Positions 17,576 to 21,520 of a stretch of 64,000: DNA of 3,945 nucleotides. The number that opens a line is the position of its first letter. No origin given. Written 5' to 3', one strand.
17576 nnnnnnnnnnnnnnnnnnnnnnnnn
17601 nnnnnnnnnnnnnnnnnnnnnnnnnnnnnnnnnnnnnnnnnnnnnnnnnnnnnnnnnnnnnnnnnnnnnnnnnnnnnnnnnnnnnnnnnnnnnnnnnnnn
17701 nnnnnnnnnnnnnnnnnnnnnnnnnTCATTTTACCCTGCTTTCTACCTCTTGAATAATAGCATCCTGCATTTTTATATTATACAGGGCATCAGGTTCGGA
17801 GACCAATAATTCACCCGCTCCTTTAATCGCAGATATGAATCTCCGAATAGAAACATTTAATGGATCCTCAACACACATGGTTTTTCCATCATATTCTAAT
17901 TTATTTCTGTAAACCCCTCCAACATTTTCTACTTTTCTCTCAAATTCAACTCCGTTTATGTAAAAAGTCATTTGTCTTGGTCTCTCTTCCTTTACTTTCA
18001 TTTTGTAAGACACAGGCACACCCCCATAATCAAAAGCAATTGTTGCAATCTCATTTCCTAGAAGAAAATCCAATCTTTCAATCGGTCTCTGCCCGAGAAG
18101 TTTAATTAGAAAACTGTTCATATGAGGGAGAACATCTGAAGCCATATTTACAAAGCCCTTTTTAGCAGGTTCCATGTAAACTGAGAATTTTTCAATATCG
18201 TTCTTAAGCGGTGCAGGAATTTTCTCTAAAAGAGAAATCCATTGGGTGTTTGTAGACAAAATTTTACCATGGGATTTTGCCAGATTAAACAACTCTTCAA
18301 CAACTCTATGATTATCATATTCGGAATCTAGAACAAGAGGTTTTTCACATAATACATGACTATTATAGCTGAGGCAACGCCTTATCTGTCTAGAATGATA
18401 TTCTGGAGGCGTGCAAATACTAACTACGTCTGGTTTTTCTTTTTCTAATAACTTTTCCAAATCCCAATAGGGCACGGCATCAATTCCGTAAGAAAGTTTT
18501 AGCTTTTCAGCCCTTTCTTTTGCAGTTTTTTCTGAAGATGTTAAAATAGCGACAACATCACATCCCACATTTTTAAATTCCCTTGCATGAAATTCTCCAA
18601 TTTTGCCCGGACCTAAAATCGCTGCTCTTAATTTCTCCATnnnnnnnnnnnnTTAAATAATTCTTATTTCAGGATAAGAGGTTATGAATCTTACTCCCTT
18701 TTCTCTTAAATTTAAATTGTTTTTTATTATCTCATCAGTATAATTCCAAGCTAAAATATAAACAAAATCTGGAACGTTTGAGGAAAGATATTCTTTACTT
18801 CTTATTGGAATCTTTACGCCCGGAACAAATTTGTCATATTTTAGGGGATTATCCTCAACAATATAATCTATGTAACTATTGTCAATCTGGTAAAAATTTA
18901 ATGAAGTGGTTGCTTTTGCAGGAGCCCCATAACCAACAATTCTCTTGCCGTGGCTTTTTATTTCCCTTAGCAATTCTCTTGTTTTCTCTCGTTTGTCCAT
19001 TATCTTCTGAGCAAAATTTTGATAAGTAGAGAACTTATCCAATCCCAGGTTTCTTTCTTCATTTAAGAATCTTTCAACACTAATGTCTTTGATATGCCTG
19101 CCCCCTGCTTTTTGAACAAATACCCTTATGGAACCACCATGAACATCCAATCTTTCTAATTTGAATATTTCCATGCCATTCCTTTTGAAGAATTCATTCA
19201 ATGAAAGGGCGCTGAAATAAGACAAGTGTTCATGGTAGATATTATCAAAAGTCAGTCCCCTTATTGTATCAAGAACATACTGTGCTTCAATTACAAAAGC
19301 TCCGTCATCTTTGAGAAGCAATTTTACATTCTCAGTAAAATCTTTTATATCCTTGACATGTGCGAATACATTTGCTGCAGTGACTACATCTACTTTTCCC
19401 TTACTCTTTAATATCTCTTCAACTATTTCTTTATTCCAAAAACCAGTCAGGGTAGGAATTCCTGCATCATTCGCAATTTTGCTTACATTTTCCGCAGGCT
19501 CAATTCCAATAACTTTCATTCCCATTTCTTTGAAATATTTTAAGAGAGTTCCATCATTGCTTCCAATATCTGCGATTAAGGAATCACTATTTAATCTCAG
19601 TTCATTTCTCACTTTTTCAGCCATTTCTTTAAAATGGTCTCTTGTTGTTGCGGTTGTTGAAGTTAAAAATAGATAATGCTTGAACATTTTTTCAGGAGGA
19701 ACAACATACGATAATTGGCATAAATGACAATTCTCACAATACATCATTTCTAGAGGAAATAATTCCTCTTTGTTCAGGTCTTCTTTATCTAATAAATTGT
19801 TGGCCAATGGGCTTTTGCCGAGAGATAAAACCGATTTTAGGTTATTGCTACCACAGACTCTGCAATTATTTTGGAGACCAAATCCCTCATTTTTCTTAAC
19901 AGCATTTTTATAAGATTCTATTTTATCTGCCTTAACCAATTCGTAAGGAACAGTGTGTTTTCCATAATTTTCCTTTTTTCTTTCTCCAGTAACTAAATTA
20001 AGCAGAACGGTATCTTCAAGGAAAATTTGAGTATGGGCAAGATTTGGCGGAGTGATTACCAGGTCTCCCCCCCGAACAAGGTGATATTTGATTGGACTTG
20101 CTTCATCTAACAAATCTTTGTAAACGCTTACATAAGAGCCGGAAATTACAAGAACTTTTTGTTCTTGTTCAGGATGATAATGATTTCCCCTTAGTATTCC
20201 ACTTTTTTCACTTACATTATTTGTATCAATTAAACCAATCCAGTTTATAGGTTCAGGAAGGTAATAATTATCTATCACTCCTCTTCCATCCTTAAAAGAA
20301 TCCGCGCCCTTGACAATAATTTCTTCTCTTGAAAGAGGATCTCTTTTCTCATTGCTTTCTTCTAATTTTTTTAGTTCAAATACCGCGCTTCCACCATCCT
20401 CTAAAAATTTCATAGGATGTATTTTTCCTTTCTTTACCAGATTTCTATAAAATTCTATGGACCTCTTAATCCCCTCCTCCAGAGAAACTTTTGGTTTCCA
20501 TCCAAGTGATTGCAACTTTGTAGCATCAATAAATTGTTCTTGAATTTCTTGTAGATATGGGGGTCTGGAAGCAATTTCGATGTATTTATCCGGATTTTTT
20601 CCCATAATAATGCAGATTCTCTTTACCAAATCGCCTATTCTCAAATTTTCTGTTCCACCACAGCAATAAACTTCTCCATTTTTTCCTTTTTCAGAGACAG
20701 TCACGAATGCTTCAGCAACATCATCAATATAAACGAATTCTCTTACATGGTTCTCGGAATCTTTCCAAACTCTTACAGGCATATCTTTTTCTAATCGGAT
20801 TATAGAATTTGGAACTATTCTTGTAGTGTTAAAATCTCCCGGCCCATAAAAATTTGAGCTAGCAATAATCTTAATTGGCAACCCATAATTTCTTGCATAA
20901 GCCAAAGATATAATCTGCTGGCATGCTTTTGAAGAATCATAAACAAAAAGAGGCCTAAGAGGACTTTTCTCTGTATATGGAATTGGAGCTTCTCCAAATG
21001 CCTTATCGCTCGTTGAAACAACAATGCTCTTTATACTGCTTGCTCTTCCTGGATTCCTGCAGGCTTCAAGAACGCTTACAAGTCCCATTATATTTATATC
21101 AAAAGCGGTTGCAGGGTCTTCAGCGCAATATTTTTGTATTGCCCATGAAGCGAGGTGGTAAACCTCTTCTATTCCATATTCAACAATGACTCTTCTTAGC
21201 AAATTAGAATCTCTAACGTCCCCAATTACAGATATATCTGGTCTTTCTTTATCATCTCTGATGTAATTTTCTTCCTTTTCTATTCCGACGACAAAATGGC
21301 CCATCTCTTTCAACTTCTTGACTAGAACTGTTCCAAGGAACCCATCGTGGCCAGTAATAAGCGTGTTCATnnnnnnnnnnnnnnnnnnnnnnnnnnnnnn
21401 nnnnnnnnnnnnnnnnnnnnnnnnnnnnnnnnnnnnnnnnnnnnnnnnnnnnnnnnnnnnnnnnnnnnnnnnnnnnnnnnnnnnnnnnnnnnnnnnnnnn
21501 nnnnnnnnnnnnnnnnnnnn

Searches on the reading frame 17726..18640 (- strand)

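Call 9: search_protein_families(library=pfam, proteins=[window:17726-18640:-], max_evalue=0.001)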
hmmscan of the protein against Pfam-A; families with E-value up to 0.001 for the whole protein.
window:17726-18640:- (304 aa): 1 family
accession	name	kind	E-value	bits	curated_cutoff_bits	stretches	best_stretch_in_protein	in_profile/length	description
PF01408.29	GFO_IDH_MocA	-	1.3e-21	77.9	24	1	5-131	2-119/120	Oxidoreductase family, NAD-binding Rossmann fold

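Call 20: search_protein_families(library=ncbifam, proteins=[window:17726-18640:-], max_evalue=0.00001)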
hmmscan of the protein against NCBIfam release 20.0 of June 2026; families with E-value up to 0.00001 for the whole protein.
window:17726-18640:- (304 aa): 5 families
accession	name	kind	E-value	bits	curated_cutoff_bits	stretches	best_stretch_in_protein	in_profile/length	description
TIGR04380.1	myo_inos_iolG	equivalog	1.1e-15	57.4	355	1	4-108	2-103/330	inositol 2-dehydrogenase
NF040723.1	UDP-GlcNAcDh_Arch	equivalog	6.7e-11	42.3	450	1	4-114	1-104/302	UDP-N-acetylglucosamine 3-dehydrogenase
NF052679.1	InsChiInosDhIolG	equivalog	7e-08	31.9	540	1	4-119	3-115/343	bifunctional inositol 2-dehydrogenase/D-chiro-inositol 1-dehydrogenase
NF058563.1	BT_2159_fam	equivalog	3.5e-06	26.3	650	1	5-116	2-111/350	disaccharide 3-dehydrogenase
NF041392.1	XylDh_Gfo6_Halo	equivalog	7.6e-06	24.9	350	0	27-108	42-121/350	D-xylose 1-dehydrogenase Gfo6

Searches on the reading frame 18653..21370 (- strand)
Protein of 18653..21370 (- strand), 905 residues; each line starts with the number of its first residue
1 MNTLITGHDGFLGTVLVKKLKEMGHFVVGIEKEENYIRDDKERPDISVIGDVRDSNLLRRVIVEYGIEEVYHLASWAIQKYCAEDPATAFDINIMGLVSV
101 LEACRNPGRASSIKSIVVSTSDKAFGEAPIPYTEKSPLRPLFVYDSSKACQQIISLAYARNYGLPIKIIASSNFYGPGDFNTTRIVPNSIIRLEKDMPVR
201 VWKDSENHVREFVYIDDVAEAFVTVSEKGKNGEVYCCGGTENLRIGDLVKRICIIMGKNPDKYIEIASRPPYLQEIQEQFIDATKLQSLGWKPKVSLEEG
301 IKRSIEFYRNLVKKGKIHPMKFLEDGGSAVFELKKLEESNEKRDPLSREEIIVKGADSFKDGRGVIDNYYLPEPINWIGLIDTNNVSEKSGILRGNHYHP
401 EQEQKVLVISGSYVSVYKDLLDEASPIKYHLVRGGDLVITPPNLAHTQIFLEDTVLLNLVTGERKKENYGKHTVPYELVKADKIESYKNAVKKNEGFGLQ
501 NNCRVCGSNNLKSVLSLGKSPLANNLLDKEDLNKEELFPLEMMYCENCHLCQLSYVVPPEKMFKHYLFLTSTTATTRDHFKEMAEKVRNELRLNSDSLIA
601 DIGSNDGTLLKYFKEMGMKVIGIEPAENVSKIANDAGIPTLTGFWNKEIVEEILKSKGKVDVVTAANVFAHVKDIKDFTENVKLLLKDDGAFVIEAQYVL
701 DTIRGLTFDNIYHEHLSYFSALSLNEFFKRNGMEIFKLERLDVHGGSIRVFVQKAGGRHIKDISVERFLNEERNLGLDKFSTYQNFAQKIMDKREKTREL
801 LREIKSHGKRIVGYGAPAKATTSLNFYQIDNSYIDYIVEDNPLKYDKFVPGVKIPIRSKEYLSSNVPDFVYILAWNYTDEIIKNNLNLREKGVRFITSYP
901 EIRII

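Call 9: search_protein_families(library=pfam, proteins=[window:18653-21370:-], max_evalue=0.001)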
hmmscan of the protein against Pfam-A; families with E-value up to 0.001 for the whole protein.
window:18653-21370:- (905 aa): 14 families
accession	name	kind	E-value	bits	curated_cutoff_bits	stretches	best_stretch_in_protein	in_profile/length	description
PF08484.17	Methyltransf_14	-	1e-49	168.8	23.5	1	743-900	2-160/160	C-methyltransferase C-terminal domain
PF01370.27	Epimerase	-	7.7e-45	153.6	20.9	1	4-238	2-240/240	NAD dependent epimerase/dehydratase family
PF16363.11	GDP_Man_Dehyd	-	1.1e-42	147.1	27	1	4-303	1-331/332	GDP-mannose 4,6 dehydratase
PF08421.16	Methyltransf_13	-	1.4e-22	80.1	31.3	1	503-563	1-62/62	Putative zinc binding domain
PF13489.12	Methyltransf_23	-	3.4e-17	63.1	27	1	581-735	7-161/164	Methyltransferase domain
PF02719.21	Polysacc_synt_2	-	7.7e-13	48.7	20.2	1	7-265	5-257/293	Polysaccharide biosynthesis protein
PF04321.23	RmlD_sub_bind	-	2.7e-11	43.5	27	1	1-251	1-226/287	RmlD substrate binding domain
PF08242.18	Methyltransf_12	-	7.9e-10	39.8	30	1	601-691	2-97/98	Methyltransferase domain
PF01073.25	3Beta_HSD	-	1.1e-08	34.9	22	1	4-225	1-228/280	3-beta hydroxysteroid dehydrogenase/isomerase family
PF08241.18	Methyltransf_11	-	1.2e-08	35.9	21.2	1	601-694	2-95/95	Methyltransferase domain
PF13649.12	Methyltransf_25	-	1.5e-05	26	27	1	599-690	1-97/97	Methyltransferase domain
PF13847.12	Methyltransf_31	-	2.4e-05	24.5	27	0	601-697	9-112/145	Methyltransferase domain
PF14667.12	Polysacc_synt_C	-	0.00048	20.7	28.7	0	387-422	24-59/111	Polysaccharide biosynthesis C-terminal domain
PF07993.18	NAD_binding_4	-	0.00053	19.7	20.1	0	84-221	103-257/258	Male sterility protein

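Call 20: search_protein_families(library=ncbifam, proteins=[window:18653-21370:-], max_evalue=0.00001)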
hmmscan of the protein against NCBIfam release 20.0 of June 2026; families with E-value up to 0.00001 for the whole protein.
window:18653-21370:- (905 aa): 21 families
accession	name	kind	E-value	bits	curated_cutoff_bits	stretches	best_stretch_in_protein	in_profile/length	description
TIGR01181.1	dTDP_gluc_dehyt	equivalog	1.5e-44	152.4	365.1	1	3-310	2-313/321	dTDP-glucose 4,6-dehydratase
TIGR02622.1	CDP_4_6_dhtase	equivalog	1.1e-32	113.5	278.45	1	3-316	7-338/352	CDP-glucose 4,6-dehydratase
TIGR04180.1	EDH_00030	hypoth_equivalog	1.5e-31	109.6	475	1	4-295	2-296/297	NAD-dependent 4,6-dehydratase LegB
NF007490.0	PRK10084.1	subfamily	6.2e-27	94.5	649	1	1-309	1-335/361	dTDP-glucose 4,6-dehydratase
NF007582.0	PRK10217.1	equivalog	1.1e-25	90.5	698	1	3-309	4-332/355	dTDP-glucose 4,6-dehydratase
TIGR03466.1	HpnA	hypoth_equivalog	7.5e-22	77.6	367.65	1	1-279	1-268/327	hopanoid-associated sugar epimerase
TIGR01179.1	galE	equivalog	1.3e-17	63.6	262.3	1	3-166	2-168/332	UDP-glucose 4-epimerase GalE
NF047922.1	GDPFucSynFcl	equivalog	1.9e-16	60.4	500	1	154-308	144-301/308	GDP-L-fucose synthase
TIGR02197.1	heptose_epim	equivalog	4.6e-16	58.9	274.6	1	4-308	2-313/316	ADP-glyceromanno-heptose 6-epimerase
NF052578.1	StrlDmthSdmBMthl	equivalog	1.3e-14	54.7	600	1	1-257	1-246/328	sterol demethylase protein SdmB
TIGR01472.1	gmd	equivalog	2.3e-11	43.5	415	1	48-165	59-176/342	GDP-mannose 4,6-dehydratase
NF042422.1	oxyalk_red_OleD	equivalog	1.6e-10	40.9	580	1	1-233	1-222/329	2-alkyl-3-oxoalkanoate reductase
NF043036.1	ErythonDh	equivalog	3.9e-10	39.4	325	1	1-160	1-165/321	D-erythronate dehydrogenase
NF007956.0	PRK10675.1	subfamily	6e-10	38.8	394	1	1-148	1-153/338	UDP-glucose 4-epimerase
NF011728.1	PRK15181.1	equivalog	1.6e-09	37.3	760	1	4-308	19-337/348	Vi polysaccharide biosynthesis UDP-N-acetylglucosaminuronic acid C-4 epimerase TviC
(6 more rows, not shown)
